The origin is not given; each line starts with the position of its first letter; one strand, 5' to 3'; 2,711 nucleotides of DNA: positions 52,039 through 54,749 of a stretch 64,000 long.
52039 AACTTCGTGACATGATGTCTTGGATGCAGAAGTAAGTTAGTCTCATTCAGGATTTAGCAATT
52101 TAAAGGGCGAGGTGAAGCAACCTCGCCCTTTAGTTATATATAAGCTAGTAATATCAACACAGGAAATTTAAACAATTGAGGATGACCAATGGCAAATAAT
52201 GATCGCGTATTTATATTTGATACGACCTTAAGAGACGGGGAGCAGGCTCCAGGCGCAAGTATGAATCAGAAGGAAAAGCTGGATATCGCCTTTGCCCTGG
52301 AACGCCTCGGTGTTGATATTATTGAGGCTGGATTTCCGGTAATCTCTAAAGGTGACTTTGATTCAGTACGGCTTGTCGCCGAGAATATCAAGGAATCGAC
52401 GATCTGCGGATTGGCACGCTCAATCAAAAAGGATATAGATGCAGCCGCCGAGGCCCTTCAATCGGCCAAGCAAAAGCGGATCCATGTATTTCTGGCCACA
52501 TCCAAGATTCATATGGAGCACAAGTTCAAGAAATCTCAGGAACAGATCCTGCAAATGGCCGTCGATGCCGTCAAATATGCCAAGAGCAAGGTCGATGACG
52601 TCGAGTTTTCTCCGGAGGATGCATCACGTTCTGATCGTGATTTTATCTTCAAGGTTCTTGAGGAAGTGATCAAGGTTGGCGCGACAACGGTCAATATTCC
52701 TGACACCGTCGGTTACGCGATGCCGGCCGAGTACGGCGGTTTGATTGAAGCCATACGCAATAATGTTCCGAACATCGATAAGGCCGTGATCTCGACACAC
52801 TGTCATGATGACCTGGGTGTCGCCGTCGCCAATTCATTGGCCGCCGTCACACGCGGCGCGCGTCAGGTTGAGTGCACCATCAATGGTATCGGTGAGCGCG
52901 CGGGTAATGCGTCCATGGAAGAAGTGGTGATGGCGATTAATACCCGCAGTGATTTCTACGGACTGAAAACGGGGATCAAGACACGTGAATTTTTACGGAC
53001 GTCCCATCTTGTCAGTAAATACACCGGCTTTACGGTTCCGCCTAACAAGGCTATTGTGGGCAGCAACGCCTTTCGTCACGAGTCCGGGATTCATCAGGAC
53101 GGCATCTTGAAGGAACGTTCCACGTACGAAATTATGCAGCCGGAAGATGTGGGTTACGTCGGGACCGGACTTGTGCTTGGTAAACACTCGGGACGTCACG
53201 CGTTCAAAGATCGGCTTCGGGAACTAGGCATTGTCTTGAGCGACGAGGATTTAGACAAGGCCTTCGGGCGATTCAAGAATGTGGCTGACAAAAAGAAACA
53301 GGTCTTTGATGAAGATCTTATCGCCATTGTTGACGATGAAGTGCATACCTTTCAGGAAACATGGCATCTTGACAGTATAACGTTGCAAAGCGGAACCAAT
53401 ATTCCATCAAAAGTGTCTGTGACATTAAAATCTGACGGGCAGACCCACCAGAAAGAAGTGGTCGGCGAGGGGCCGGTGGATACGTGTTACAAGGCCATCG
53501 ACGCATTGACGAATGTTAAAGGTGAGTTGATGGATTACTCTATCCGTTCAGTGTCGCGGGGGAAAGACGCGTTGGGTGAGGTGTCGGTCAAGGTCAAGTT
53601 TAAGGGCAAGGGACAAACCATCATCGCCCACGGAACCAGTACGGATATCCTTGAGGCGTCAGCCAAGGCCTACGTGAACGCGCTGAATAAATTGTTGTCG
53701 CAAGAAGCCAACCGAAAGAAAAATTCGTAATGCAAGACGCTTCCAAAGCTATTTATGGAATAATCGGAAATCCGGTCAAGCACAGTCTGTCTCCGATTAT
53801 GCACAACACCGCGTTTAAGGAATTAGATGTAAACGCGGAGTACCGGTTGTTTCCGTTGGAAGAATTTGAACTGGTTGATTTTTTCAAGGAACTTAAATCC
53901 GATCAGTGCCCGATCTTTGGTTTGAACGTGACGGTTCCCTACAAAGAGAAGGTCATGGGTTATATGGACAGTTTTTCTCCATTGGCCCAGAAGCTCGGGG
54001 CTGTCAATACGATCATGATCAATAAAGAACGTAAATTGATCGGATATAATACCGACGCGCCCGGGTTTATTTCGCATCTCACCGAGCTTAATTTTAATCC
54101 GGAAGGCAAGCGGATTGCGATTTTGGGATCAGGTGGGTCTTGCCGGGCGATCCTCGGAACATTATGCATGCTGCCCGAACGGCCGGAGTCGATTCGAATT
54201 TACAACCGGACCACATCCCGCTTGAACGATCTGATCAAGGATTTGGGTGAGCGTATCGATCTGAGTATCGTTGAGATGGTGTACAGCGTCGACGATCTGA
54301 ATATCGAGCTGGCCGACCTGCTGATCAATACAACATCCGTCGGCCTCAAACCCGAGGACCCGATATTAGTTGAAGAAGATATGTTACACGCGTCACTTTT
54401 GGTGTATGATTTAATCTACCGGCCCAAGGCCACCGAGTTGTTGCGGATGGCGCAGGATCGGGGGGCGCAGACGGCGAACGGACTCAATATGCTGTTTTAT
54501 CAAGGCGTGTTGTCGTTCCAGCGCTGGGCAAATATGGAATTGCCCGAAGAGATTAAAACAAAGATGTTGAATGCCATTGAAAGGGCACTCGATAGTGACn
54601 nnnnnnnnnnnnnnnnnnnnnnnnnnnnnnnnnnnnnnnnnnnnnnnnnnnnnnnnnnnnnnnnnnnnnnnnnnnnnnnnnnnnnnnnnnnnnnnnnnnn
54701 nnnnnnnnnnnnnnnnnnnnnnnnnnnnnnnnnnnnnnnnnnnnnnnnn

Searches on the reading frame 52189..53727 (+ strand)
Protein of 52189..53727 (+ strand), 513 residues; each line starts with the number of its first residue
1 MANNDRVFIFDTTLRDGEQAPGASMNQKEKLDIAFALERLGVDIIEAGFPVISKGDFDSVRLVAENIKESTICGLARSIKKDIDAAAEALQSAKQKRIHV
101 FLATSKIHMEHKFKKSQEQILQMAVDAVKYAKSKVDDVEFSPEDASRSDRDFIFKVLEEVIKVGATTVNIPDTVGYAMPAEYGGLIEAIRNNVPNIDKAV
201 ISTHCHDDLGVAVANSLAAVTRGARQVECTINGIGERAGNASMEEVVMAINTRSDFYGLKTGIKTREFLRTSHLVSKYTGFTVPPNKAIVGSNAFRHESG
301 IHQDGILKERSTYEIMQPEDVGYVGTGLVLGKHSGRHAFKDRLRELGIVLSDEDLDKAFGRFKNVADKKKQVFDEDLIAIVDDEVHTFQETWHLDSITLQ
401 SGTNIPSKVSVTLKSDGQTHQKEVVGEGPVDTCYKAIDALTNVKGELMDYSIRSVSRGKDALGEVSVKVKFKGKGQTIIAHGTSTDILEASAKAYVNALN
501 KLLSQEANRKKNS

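Call 45: search_protein_families(library=pfam, proteins=[window:52189-53727:+], max_evalue=0.0001)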
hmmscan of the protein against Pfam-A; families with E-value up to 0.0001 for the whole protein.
window:52189-53727:+ (513 aa): 3 families
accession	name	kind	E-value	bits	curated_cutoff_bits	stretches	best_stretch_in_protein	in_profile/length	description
PF00682.25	HMGL-like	-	3e-99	332.1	29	1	7-275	2-260/260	HMGL-like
PF08502.15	LeuA_dimer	-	3.4e-34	118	24.9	1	371-503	1-131/131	LeuA allosteric (dimerisation) domain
PF22617.1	HCS_D2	-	6.2e-31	107.1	27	1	289-370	1-82/82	Homocitrate synthase post-HMGL domain-like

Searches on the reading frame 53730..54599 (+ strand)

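Call 45: search_protein_families(library=pfam, proteins=[window:53730-54599:+], max_evalue=0.0001)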
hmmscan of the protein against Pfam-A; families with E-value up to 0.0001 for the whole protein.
window:53730-54599:+ (290 aa): 2 families
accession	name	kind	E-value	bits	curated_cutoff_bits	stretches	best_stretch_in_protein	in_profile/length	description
PF08501.16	Shikimate_dh_N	-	3e-26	91.9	27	1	11-95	1-83/83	Shikimate dehydrogenase substrate binding domain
PF18317.6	SDH_C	-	3.4e-05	23.9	25.8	1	251-274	1-24/31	Shikimate 5'-dehydrogenase C-terminal domain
